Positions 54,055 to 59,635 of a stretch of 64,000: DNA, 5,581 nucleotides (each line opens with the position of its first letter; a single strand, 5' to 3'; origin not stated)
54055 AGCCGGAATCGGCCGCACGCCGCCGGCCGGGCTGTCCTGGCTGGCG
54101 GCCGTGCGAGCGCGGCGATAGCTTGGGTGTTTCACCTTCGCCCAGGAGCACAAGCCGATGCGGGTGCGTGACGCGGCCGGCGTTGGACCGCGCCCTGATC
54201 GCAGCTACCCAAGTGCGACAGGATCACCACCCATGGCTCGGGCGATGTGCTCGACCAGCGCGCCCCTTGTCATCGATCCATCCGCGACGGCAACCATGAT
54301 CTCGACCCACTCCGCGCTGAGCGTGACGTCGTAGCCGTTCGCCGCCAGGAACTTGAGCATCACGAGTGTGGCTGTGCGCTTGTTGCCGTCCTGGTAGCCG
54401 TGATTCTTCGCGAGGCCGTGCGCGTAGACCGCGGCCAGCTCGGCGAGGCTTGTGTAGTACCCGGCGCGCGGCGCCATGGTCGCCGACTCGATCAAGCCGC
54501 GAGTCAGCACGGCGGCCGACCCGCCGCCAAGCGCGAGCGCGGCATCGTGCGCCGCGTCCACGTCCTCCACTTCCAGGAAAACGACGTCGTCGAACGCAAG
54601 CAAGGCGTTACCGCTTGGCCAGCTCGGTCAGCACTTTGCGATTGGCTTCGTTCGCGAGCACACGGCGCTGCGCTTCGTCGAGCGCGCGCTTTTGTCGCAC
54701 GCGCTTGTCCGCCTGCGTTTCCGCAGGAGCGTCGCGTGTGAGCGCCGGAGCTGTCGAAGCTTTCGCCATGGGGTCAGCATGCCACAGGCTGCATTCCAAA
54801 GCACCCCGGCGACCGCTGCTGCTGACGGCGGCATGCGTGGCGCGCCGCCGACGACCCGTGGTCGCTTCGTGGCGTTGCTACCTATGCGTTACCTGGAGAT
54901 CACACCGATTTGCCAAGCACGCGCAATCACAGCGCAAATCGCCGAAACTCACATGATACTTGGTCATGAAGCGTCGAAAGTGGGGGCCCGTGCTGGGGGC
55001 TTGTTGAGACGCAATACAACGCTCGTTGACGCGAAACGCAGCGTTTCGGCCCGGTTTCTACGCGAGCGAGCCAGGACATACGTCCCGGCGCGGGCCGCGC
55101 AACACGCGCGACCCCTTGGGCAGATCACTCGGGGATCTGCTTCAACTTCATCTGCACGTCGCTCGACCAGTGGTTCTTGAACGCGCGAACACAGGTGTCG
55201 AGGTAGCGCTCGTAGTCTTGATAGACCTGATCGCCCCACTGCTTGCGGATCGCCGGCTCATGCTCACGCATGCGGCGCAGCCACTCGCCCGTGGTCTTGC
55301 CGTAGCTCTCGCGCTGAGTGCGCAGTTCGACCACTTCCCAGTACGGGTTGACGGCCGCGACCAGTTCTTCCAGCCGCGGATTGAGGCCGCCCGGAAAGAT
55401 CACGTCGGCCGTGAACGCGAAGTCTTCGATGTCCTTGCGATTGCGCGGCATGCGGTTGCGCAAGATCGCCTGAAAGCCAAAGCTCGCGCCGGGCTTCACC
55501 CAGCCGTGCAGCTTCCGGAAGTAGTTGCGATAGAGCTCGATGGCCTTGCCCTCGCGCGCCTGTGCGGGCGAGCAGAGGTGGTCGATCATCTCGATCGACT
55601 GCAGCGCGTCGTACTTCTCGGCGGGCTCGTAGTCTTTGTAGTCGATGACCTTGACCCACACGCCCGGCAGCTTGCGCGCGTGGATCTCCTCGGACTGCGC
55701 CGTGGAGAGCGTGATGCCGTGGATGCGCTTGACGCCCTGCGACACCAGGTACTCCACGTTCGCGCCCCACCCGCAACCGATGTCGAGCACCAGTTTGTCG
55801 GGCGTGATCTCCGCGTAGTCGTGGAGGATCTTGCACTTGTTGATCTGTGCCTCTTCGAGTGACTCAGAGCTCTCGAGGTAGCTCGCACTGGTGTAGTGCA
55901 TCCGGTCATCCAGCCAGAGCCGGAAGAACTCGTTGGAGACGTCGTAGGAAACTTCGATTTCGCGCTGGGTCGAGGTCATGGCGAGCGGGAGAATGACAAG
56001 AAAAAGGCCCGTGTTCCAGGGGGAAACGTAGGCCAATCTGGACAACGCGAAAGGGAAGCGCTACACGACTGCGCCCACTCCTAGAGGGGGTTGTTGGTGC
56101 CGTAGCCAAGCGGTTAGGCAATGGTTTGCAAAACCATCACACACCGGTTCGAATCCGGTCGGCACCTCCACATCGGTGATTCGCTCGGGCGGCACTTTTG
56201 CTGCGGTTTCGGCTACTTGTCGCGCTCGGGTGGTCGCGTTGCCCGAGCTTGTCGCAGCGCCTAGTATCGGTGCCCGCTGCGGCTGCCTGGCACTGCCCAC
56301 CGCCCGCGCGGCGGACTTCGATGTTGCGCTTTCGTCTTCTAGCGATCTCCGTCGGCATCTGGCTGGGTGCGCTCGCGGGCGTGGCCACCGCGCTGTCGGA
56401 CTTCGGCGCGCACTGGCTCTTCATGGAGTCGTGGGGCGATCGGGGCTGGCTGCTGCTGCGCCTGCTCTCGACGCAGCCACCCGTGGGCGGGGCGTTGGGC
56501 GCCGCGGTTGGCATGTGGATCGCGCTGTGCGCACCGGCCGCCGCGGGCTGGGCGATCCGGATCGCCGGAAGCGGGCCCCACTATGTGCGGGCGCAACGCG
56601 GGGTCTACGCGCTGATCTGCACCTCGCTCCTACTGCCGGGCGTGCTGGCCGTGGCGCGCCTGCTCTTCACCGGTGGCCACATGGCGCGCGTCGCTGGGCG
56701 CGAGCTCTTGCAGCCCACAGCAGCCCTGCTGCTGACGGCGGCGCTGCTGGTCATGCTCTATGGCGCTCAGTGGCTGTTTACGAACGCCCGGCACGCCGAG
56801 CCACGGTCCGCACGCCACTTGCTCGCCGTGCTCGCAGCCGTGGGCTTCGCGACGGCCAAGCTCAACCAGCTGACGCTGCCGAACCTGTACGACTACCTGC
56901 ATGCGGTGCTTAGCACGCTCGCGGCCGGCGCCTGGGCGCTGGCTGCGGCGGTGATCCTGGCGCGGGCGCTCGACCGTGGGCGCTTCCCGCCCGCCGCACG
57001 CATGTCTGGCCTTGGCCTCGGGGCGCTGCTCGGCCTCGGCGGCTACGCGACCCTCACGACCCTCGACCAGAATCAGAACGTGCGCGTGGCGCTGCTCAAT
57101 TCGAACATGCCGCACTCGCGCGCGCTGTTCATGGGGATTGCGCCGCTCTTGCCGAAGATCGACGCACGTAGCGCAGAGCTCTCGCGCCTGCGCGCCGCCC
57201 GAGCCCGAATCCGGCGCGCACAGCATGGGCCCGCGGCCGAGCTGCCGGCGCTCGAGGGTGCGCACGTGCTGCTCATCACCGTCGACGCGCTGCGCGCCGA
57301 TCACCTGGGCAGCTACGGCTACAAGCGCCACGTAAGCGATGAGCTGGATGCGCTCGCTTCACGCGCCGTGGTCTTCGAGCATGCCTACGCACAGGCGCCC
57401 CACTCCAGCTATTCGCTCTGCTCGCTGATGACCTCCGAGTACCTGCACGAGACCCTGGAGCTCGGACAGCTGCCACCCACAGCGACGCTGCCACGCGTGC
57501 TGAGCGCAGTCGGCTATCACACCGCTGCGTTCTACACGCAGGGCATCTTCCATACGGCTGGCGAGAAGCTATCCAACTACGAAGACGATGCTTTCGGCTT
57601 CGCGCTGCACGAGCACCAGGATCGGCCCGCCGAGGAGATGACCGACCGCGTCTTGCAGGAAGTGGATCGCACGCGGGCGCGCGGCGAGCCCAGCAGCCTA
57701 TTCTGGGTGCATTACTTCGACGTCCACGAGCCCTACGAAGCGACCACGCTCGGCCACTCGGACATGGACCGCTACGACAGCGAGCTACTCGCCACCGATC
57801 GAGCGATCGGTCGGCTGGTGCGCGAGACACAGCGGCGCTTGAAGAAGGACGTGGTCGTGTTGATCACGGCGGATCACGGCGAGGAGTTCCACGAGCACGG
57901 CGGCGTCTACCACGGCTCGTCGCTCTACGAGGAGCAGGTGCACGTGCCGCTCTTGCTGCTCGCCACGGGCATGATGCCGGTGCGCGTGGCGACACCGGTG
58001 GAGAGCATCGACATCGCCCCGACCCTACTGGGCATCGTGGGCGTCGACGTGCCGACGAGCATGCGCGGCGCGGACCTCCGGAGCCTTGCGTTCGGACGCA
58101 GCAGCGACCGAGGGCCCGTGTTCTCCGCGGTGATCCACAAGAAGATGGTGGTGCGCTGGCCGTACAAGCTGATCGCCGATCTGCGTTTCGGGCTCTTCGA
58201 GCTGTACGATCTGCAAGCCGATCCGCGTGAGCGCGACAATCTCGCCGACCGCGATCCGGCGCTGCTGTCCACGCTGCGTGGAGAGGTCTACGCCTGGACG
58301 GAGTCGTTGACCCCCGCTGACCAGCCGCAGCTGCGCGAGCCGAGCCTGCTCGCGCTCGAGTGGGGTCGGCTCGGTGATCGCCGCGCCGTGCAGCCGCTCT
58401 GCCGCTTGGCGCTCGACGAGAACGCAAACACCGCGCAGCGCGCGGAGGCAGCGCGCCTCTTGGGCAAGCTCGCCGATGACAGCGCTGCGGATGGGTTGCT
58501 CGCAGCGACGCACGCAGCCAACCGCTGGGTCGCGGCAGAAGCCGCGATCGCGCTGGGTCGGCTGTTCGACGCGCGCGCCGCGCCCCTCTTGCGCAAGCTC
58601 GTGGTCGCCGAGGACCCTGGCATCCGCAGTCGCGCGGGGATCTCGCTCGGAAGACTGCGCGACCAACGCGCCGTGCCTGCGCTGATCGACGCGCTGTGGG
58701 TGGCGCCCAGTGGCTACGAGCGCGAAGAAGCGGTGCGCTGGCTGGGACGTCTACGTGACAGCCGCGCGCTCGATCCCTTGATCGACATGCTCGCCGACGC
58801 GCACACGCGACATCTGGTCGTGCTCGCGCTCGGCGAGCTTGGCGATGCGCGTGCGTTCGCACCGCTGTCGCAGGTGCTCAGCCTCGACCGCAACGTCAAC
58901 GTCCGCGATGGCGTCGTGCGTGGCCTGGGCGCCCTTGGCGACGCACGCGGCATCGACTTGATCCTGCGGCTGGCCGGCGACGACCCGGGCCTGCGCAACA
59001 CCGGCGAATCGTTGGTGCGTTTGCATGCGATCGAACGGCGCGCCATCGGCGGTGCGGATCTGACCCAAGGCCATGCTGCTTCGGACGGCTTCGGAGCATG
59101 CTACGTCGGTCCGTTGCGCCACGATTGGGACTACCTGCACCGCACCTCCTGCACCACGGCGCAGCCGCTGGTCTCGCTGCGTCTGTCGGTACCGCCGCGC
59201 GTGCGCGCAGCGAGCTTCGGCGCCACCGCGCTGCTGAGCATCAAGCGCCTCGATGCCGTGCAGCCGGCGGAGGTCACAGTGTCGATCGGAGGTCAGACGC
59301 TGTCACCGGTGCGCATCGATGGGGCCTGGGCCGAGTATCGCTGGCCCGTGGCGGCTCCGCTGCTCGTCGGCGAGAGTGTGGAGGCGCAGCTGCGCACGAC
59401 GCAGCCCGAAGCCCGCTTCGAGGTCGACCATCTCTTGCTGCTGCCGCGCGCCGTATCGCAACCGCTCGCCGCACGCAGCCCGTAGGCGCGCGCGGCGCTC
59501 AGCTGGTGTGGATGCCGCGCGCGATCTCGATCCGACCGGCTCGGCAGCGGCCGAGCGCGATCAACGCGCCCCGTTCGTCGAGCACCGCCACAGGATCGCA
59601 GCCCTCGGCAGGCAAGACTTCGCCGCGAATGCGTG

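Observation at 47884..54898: Small integrase-AlpA-SF3 replication element resembling a P4/PICI-type satellite, not inserted in a tRNA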

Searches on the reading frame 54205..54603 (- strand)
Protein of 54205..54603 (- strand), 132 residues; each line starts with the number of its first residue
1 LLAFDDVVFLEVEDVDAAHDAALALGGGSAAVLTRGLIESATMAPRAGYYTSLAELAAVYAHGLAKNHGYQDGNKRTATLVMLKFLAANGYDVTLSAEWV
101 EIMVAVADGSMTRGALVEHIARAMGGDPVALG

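Call 8: search_protein_families(library=pfam, proteins=[window:54205-54603:-], max_evalue=0.01)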
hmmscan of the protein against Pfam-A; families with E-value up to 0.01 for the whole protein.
window:54205-54603:- (132 aa): 1 family
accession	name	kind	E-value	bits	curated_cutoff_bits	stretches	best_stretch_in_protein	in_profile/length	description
PF02661.23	Fic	-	1.2e-09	39.3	24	1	36-86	30-93/93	Fic/DOC family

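Call 10: search_protein_families(library=ncbifam, proteins=[window:54205-54603:-], max_evalue=0.01)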
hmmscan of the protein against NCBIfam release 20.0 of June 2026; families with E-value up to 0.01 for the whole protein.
window:54205-54603:- (132 aa): 1 family
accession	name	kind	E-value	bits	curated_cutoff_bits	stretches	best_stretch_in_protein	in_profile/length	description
TIGR01550.1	DOC_P1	subfamily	5.8e-13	49.1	38.65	1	48-114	44-114/122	type II toxin-antitoxin system death-on-curing family toxin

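Call 90: search_protein_families(library=padloc, proteins=[window:54205-54603:-], max_evalue=0.01)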
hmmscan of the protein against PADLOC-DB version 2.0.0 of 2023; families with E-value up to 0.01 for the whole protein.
window:54205-54603:- (132 aa): 7 families
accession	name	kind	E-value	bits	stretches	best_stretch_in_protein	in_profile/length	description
PDLC04965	PDC-S23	-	1.4e-07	29.2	1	49-94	241-286/327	-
PDLC04963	PDC-S23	-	2.5e-07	28.4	1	49-91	224-266/312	-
PDLC04964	PDC-S23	-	0.00017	18.9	1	49-90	244-285/331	-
PDLC04848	PDC-S05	-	0.0006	17.5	1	62-89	218-245/291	-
PDLC04718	PDC-M59B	-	0.0016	16.6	1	26-93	25-93/159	-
PDLC04838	PDC-S04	-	0.0023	15.8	1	52-110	128-190/209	-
PDLC05078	PDC-S72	-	0.0045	14.1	1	58-94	177-213/377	-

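Call 94: find_encoding_contigs(protein=window:54205-54603:-, flank=6000, max_places=6)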
Protein window:54205-54603:- (132 aa): 2 contigs read that carry it; 2 places shown.
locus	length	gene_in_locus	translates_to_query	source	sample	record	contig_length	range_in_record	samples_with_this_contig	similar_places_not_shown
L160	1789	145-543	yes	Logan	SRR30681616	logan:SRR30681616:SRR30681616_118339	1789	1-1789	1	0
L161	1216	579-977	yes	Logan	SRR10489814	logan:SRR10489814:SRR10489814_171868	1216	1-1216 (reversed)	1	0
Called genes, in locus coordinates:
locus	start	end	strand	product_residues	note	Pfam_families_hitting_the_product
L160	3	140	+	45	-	?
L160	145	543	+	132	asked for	PF02661:Fic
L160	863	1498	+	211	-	-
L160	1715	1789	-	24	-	?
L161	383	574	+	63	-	-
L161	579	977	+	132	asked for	PF02661:Fic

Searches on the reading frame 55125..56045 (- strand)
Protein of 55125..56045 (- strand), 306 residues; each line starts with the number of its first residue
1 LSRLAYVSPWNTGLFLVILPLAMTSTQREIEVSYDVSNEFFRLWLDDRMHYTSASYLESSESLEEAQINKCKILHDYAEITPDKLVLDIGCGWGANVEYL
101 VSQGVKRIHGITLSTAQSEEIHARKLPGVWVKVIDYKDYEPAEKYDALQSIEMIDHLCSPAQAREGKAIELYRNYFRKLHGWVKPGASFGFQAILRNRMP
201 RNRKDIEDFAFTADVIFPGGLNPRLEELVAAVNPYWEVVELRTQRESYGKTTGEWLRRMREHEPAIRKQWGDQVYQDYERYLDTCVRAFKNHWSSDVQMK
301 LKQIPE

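Call 8: search_protein_families(library=pfam, proteins=[window:55125-56045:-], max_evalue=0.01)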
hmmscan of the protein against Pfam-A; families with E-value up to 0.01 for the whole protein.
window:55125-56045:- (306 aa): 6 families
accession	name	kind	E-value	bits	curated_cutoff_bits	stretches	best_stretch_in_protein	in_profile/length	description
PF02353.26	CMAS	-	1.5e-51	175.8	27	1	25-294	5-268/273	Mycolic acid cyclopropane synthetase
PF13489.12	Methyltransf_23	-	5.5e-08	33.2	27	1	72-200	11-126/164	Methyltransferase domain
PF13649.12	Methyltransf_25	-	2.2e-07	31.9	27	1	86-162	1-81/97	Methyltransferase domain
PF08241.18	Methyltransf_11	-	1.2e-05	26.3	21.2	1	87-163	1-79/95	Methyltransferase domain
PF01728.25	FtsJ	-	3.8e-05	24.1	24.1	1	73-146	12-85/181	FtsJ-like methyltransferase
PF08242.18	Methyltransf_12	-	0.00025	22.1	30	1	87-170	1-79/98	Methyltransferase domain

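Call 93: find_encoding_contigs(protein=window:55125-56045:-, flank=6000, max_places=6)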
Protein window:55125-56045:- (306 aa): no gene with exactly this product is on record in the collection.

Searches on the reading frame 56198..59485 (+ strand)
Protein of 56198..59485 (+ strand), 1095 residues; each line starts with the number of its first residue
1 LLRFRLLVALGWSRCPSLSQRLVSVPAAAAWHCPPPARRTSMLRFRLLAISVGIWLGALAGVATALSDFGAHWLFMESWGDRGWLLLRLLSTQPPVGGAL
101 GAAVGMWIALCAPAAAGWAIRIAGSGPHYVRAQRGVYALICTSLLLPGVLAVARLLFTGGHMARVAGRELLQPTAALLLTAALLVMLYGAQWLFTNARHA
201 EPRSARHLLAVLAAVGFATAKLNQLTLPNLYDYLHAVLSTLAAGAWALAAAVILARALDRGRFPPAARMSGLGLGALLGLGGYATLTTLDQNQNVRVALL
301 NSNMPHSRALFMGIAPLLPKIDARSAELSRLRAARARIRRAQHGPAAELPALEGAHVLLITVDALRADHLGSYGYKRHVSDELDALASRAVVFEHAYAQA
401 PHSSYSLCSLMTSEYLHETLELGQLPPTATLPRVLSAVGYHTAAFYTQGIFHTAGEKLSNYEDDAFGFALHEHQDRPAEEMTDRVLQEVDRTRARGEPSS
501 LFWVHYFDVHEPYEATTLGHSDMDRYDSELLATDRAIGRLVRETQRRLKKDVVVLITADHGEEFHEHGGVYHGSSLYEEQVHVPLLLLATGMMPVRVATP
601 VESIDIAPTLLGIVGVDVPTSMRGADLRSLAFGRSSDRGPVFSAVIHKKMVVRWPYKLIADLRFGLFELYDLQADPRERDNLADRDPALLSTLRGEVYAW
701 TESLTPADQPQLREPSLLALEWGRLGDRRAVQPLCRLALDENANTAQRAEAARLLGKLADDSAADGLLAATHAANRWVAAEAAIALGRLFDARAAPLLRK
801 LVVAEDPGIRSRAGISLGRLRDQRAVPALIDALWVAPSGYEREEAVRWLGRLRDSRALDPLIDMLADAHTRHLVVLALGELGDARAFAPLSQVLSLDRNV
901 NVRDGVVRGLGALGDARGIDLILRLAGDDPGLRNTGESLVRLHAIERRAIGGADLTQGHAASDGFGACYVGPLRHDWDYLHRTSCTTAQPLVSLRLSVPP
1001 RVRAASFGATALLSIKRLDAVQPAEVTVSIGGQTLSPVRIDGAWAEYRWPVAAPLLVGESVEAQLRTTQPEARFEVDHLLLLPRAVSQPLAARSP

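Call 8: search_protein_families(library=pfam, proteins=[window:56198-59485:+], max_evalue=0.01)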
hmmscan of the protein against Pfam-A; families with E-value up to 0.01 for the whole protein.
window:56198-59485:+ (1095 aa): 5 families
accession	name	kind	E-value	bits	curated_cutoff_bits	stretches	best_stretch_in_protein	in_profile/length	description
PF13646.12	HEAT_2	-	9.6e-34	116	27.7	5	765-846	2-84/88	HEAT repeats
PF00884.28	Sulfatase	-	4.1e-33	115.4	25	1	356-616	2-301/301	Sulfatase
PF03130.22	HEAT_PBS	-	4.7e-16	57.9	20.9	1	842-867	2-27/27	PBS lyase HEAT-like repeat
PF16347.10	SGSH_C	-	3.6e-10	40.6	29.3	1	569-685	4-134/154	N-sulphoglucosamine sulphohydrolase, C-terminal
PF01663.27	Phosphodiest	-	0.00025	21.2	23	0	522-562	180-221/342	Type I phosphodiesterase / nucleotide pyrophosphatase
